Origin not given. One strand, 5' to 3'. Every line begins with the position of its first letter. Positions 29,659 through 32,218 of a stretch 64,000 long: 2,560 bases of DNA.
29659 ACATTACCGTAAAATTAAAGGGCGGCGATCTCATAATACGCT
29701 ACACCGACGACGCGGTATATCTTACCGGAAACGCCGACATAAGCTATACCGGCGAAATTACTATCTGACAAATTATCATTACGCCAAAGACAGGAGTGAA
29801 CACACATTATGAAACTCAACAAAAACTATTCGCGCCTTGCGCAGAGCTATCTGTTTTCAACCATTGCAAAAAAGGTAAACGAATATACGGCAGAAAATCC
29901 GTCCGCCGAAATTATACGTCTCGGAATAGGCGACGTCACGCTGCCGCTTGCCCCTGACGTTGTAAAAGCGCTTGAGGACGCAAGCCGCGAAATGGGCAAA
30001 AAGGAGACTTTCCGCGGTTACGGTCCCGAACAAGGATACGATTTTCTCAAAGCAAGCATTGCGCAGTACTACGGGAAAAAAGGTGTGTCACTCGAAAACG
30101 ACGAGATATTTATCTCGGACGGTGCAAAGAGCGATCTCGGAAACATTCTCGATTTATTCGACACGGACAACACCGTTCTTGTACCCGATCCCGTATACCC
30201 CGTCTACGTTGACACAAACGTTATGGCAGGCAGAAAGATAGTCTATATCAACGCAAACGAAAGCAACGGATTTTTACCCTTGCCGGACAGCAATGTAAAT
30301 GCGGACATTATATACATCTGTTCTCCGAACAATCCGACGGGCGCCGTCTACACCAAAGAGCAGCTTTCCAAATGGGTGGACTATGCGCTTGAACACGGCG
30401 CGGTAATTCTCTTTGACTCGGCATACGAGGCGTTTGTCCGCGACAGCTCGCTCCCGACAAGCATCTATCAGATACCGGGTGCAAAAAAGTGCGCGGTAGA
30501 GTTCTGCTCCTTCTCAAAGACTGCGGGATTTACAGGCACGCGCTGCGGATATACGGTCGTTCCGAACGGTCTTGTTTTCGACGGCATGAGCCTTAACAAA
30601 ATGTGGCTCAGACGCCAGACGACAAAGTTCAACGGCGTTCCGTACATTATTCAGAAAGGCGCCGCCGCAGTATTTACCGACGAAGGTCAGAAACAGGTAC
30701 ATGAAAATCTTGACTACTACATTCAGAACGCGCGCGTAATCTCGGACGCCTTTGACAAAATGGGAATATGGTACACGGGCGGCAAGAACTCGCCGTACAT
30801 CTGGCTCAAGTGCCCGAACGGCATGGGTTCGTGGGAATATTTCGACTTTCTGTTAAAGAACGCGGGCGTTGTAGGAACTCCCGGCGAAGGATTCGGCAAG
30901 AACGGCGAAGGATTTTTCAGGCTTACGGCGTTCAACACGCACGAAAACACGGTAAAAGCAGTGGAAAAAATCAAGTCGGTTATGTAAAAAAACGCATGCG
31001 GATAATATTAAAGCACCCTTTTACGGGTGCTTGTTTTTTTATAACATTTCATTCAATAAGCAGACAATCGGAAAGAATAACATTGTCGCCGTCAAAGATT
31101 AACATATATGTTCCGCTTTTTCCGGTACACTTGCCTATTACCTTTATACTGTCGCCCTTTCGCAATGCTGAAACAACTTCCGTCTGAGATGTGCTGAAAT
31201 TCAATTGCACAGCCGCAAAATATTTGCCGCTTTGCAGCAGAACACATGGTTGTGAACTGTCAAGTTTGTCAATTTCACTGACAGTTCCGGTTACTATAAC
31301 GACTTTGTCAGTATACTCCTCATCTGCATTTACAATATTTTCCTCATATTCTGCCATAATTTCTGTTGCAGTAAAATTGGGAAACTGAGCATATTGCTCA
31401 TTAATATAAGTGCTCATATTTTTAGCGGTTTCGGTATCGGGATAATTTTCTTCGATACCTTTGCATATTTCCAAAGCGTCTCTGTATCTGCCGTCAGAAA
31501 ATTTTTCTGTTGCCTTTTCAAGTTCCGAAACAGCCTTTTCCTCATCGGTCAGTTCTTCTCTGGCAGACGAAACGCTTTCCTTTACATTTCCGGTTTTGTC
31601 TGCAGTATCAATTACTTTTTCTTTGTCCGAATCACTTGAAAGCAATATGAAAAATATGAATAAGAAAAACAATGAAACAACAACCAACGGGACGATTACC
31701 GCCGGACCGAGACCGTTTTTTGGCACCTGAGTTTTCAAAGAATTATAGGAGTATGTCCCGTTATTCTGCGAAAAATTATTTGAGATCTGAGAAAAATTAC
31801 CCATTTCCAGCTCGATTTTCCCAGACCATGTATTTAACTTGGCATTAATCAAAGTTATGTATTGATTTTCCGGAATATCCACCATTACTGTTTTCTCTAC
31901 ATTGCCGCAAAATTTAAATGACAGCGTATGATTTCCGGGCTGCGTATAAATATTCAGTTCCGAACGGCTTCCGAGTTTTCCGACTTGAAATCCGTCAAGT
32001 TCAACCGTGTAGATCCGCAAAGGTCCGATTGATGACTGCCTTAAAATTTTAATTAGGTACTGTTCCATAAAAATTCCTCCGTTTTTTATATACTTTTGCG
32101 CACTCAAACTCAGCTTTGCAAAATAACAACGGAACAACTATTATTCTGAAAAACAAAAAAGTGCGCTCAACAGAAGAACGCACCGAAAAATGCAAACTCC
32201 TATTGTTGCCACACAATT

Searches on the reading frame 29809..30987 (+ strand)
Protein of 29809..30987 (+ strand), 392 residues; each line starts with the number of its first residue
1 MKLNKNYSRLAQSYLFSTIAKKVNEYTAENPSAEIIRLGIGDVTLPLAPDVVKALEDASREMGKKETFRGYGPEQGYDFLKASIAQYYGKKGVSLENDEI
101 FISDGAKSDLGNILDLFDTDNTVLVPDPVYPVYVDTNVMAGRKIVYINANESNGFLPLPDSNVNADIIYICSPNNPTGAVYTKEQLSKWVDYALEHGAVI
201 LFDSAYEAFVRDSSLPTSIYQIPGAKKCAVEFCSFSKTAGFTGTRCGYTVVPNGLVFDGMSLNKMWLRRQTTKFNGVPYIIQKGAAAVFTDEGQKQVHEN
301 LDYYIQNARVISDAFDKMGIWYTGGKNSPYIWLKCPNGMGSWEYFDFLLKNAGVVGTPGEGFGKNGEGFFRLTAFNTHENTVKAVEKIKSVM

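Call 12: search_protein_families(library=pfam, proteins=[window:29809-30987:+], max_evalue=0.01)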
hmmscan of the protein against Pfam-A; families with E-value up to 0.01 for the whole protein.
window:29809-30987:+ (392 aa): 2 families
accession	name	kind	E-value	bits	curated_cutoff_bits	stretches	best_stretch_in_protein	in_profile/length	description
PF00155.27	Aminotran_1_2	-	6e-47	161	19.7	1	34-388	2-361/361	Aminotransferase class I and II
PF04864.19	Alliinase_C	-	0.00012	21.6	22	1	122-257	98-214/363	Allinase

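Call 22: find_related_loci(query=window:29809-30987:+, collection=genome_contigs, flank=5000)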
Query window:29809-30987:+ (392 aa) in genome_contigs; peptide patterns used: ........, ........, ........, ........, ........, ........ (x = any residue, [..] = any of these).
599 stretches matched a pattern (row limit reached: there are more); 560 encode a relative of the query (tblastn E <= 1e-3); the best 80 are kept; 80 distinct loci.
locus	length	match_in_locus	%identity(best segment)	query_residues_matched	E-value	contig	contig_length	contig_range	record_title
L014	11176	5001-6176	99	1-392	0e+0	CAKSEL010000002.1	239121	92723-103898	MAG: uncultured Eubacteriales bacterium isolate REFINED_METABAT215_TOP10_CONTIGS_1500_ASSEMBLY_K77_MERGED__Hadza_MoBio_h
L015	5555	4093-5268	77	1-392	0e+0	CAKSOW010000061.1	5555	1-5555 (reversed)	MAG: uncultured Eubacteriales bacterium isolate REFINED_METABAT215_SUBJECT_CONTIGS_1500_ASSEMBLY_K77_MERGED__Pilot_MoBio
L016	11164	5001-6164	76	1-388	0e+0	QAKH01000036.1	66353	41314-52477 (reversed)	MAG: Clostridiales bacterium isolate CIM:MAG 1102 contig_16671, whole genome shotgun sequence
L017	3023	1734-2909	73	1-392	0e+0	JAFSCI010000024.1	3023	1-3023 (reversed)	MAG: Clostridia bacterium isolate RGIG3013 Goat_Rectum-3__c362506, whole genome shotgun sequence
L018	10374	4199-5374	73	1-392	0e+0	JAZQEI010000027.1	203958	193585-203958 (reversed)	MAG: Acutalibacteraceae bacterium isolate T1900044635_TS20190101.MAGScoT_cleanbin_000005 SGB_1125_k141_508210, whole gen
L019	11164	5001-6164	74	1-388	0e+0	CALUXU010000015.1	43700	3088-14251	MAG: Candidatus Gastranaerophilales bacterium isolate BRZ_DD__bin22 genome assembly, contig: BRZ_DD__NODE_670_length_437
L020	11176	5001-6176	73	1-392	0e+0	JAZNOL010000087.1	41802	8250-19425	MAG: Clostridia bacterium isolate T1900044652_TS20190118.MAGScoT_cleanbin_000046 SGB_1437_k141_2142465, whole genome sho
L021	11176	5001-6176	73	1-392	0e+0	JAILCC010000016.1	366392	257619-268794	MAG: bacterium isolate RUI575 k141_7963907_flag=0_multi=19.9995_len=366392, whole genome shotgun sequence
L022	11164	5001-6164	73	1-388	0e+0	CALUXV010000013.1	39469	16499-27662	MAG: Candidatus Gastranaerophilales bacterium isolate BRZ_AK__bin17 genome assembly, contig: BRZ_AK__NODE_1031_length_39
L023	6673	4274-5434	74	1-387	0e+0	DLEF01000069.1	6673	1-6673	MAG TPA_asm: Cyanobacteria bacterium UBA7753 UBA7753_contig_9418, whole genome shotgun sequence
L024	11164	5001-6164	72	1-388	0e+0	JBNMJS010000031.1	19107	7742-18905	MAG: Cyanobacteriota bacterium isolate CM_BacUBA191.63 k141_589450_length_19107_cov_21.5326, whole genome shotgun sequen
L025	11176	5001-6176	72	1-392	0e+0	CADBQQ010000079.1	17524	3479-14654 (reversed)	uncultured bacterium isolate RUG14214 genome assembly, contig: RUG14214_asm_79, whole genome shotgun sequence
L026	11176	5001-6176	72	1-392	0e+0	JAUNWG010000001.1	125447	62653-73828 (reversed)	MAG: Eubacteriales bacterium isolate S8M_St_43 NODE_17_length_125447_cov_10.871993, whole genome shotgun sequence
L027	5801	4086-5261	71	1-392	0e+0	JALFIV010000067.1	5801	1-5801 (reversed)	MAG: Clostridiales bacterium isolate SUG720 k141_1810302, whole genome shotgun sequence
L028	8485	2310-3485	72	1-392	0e+0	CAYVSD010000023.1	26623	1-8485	MAG TPA_asm: uncultured Muribaculaceae bacterium isolate binchicken_co353_255 genome assembly, contig: NODE_3237_length_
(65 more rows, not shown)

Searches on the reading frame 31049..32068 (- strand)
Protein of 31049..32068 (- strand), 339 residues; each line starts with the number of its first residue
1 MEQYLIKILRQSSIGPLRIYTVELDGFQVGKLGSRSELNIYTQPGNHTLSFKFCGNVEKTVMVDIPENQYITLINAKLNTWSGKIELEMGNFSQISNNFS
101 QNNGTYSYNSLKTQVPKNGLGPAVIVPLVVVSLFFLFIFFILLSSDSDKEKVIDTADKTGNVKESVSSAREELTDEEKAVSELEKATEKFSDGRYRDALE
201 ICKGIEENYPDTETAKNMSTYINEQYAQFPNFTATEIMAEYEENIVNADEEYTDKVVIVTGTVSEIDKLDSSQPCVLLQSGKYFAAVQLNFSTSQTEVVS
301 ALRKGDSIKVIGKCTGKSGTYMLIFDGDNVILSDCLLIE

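Call 11: find_encoding_contigs(protein=window:31049-32068:-, flank=3000, max_places=10)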
Protein window:31049-32068:- (339 aa): 22 contigs read that carry it; 6 places shown.
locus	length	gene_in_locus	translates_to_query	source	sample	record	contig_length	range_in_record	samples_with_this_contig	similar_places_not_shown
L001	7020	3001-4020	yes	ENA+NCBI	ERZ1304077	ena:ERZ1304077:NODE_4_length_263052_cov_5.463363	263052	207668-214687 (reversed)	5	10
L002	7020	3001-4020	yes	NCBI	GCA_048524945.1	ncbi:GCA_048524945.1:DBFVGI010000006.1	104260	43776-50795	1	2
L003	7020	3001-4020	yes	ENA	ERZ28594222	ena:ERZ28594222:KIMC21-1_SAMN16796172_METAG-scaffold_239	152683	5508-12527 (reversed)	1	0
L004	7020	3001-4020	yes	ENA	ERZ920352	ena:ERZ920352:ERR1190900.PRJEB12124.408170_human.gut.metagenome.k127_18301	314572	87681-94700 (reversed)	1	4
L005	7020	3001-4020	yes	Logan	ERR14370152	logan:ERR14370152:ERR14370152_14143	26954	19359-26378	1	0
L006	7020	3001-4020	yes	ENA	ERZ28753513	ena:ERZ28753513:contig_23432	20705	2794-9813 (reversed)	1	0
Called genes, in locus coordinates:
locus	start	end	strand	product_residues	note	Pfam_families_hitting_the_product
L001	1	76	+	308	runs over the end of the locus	PF12849:PBP_like_2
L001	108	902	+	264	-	PF03372:Exo_endo_phos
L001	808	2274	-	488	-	PF01554:MatE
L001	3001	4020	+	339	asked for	PF12869:tRNA_anti-like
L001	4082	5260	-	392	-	PF00155:Aminotran_1_2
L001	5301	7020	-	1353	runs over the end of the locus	PF25596:CPSase_L_D1, PF02786:CPSase_L_D2, PF02787:CPSase_L_D3, PF25596:CPSase_L_D1, PF02655:ATP-grasp_3, PF02786:CPSase_L_D2, PF15632:ATPgrasp_Ter, PF02142:MGS, +6 more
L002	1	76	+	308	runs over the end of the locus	PF12849:PBP_like_2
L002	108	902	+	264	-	PF03372:Exo_endo_phos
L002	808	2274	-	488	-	PF01554:MatE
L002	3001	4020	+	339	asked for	PF12869:tRNA_anti-like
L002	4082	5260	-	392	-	PF00155:Aminotran_1_2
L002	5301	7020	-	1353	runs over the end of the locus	PF25596:CPSase_L_D1, PF02786:CPSase_L_D2, PF02787:CPSase_L_D3, PF25596:CPSase_L_D1, PF02655:ATP-grasp_3, PF02786:CPSase_L_D2, PF15632:ATPgrasp_Ter, PF02142:MGS, +6 more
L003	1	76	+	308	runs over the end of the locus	PF12849:PBP_like_2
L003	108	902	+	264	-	PF03372:Exo_endo_phos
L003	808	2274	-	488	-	PF01554:MatE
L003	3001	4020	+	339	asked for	PF12869:tRNA_anti-like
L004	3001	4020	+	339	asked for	PF12869:tRNA_anti-like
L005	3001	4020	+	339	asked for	PF12869:tRNA_anti-like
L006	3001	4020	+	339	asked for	PF12869:tRNA_anti-like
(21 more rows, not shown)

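Call 12: search_protein_families(library=pfam, proteins=[window:31049-32068:-], max_evalue=0.01)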
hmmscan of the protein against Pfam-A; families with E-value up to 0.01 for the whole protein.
window:31049-32068:- (339 aa): 2 families
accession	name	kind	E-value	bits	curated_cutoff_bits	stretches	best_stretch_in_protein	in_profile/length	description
PF12869.13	tRNA_anti-like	-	2e-18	66.8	23.5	1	124-319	7-137/146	tRNA_anti-like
PF22205.1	Csm6_6H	-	0.0038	17.8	27.6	1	180-236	3-58/93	Csm6 6H domain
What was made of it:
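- On Retron msr/msd ncRNA: The neighbours are a membrane protein, MATE, DapL and an EEP-family protein (calls 11, 12).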

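Call 13: find_homologous_proteins(query=window:31049-32068:-, max_evalue=0.00001)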
Query window:31049-32068:- (339 aa): 30 proteins with E <= 0.00001 among 1533 candidates.
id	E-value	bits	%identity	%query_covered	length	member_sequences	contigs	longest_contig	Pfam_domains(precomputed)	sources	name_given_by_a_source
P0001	2.8e-214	728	99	100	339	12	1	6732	PF12869.14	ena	-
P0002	3.2e-116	406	58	100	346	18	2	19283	PF12869.14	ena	-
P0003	1.1e-108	381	57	100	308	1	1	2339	PF12869.14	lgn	-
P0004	5.3e-105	369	55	100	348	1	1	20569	PF12869.14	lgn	-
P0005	3.1e-72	261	43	100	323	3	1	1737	PF12869.14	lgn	-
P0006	1.2e-70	256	43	100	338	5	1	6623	PF12869.14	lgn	-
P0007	2.1e-70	255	43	100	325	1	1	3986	PF12869.14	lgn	-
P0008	4.5e-70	254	42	100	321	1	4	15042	PF12869.14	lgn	-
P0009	2.0e-69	252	43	100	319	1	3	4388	PF12869.14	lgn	-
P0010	6.5e-67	244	42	100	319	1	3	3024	PF12869.14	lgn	-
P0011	4.6e-65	238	55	63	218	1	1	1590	PF12869.14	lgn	-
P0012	1.4e-64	236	40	100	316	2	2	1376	PF12869.14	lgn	-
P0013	1.6e-63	233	41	100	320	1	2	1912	PF12869.14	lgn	-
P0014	4.6e-63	231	54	63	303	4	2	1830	PF12869.14,PF13240.12,PF12773.14,PF17032.11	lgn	-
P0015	5.7e-63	231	53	65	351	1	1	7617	PF12869.14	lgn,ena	-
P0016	1.7e-62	229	40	98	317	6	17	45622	PF12869.14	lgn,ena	-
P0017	3.2e-61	225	59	53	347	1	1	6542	PF12869.14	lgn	-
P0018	4.0e-61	225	41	95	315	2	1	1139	PF12869.14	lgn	-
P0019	4.5e-61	225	51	65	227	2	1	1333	PF12869.14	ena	-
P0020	5.2e-61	225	41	100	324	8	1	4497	PF12869.14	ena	-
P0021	6.7e-58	214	38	100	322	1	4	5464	PF12869.14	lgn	-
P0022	2.8e-57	212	39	100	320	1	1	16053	PF12869.14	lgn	-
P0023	3.3e-57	212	48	68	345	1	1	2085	PF12869.14,PF13240.12,PF13248.12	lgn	-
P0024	8.2e-56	207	58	49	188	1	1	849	PF12869.14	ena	-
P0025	1.2e-54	204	38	98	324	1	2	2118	PF12869.14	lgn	-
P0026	1.0e-53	201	51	55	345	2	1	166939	PF12869.14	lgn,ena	-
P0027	2.6e-51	193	55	45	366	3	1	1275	PF12869.14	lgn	-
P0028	1.0e-49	187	40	85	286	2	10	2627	PF12869.14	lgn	-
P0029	6.1e-48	182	52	49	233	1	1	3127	PF12869.14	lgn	-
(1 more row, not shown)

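Call 15: find_encoding_contigs(protein=P0002, flank=3000, max_places=4)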
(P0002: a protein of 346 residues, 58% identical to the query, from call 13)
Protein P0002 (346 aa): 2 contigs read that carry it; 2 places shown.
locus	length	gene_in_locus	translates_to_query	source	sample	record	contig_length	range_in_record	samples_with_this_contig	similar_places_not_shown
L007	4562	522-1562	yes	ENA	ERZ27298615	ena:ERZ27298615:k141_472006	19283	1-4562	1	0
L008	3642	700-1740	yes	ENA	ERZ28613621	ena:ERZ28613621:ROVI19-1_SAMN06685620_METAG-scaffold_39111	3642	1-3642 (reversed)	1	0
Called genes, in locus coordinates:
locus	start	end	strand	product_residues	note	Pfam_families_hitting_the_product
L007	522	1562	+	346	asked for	PF12869:tRNA_anti-like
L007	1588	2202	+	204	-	PF12869:tRNA_anti-like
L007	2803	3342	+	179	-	PF00239:Resolvase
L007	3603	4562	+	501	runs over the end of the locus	PF00589:Phage_integrase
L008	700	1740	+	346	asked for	PF12869:tRNA_anti-like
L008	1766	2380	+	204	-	PF12869:tRNA_anti-like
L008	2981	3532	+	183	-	PF00239:Resolvase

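Call 16: find_encoding_contigs(protein=P0004, flank=3000, max_places=4)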
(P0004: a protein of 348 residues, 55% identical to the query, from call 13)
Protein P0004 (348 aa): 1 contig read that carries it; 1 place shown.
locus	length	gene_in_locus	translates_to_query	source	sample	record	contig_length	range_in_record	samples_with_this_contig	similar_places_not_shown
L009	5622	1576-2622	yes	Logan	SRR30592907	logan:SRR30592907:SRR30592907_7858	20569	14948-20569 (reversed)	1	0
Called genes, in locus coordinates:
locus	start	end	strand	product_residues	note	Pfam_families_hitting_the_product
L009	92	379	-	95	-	PF12844:HTH_19, PF01381:HTH_3, PF13443:HTH_26 (weak)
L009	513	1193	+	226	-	PF07833:Cu_amine_oxidN1, PF11611:DUF4352 (weak)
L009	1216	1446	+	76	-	PF00239:Resolvase (weak)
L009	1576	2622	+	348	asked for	PF12869:tRNA_anti-like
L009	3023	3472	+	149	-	PF12802:MarR_2, PF01047:MarR, PF01325:Fe_dep_repress (weak)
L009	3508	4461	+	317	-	PF08545:ACP_syn_III, PF08541:ACP_syn_III_C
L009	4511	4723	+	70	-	PF00550:PP-binding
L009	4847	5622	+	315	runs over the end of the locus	PF00478:IMPDH (faint), PF03060:NMO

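Call 17: find_encoding_contigs(protein=P0016, flank=3000, max_places=4)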
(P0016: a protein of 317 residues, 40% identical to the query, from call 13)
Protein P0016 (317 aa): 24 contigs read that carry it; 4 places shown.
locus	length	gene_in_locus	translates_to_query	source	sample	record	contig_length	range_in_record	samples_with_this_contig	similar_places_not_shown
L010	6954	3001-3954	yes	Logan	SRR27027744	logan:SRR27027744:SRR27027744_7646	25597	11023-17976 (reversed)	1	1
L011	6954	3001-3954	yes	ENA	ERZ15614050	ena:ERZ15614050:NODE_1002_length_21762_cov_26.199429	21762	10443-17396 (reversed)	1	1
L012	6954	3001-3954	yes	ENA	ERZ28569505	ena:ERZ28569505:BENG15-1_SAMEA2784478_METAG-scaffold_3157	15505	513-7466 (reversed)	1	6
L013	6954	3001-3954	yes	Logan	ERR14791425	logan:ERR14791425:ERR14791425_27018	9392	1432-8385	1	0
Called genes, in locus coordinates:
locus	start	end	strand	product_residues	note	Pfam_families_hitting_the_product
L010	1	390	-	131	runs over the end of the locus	-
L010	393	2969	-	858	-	-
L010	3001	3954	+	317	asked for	PF12869:tRNA_anti-like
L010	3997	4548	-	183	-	PF02498:Bro-N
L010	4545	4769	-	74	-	-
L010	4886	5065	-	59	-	-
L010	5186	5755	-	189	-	PF06854:Phage_Gp15 (weak)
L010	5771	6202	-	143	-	-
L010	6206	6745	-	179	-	-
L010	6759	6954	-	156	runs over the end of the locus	-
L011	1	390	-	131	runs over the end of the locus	-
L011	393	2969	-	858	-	-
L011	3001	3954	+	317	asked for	PF12869:tRNA_anti-like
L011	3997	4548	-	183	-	PF02498:Bro-N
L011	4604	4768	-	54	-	-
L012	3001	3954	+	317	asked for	PF12869:tRNA_anti-like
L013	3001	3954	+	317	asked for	PF12869:tRNA_anti-like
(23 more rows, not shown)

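Call 64: find_encoding_contigs(protein=P0001, flank=1500, max_places=10)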
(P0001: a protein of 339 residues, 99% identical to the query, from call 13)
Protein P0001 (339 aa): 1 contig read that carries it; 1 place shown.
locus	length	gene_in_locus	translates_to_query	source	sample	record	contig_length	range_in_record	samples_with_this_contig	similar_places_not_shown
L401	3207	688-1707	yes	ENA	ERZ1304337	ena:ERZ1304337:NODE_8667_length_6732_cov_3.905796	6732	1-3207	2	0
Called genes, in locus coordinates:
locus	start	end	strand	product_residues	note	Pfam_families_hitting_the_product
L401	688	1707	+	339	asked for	PF12869:tRNA_anti-like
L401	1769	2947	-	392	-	PF00155:Aminotran_1_2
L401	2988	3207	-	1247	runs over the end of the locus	?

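Call 83: find_related_loci(query=window:31049-32068:-, collection=viral_contigs, flank=1500)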
Query window:31049-32068:- (339 aa) in viral_contigs; peptide patterns used: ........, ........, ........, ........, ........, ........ (x = any residue, [..] = any of these).
10 stretches matched a pattern, but none encodes a relative of the query by tblastn (E <= 1e-3).
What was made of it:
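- Tried and rejected: No close relative exists in IMG/VR (call 83).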

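Call 92: search_protein_families(library=padloc, proteins=[window:31049-32068:-], max_evalue=0.01)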
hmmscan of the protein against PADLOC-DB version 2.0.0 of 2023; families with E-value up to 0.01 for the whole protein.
window:31049-32068:- (339 aa): 0 families
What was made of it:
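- Tried and rejected: PADLOC found no known defence family for the cargo proteins (call 92).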
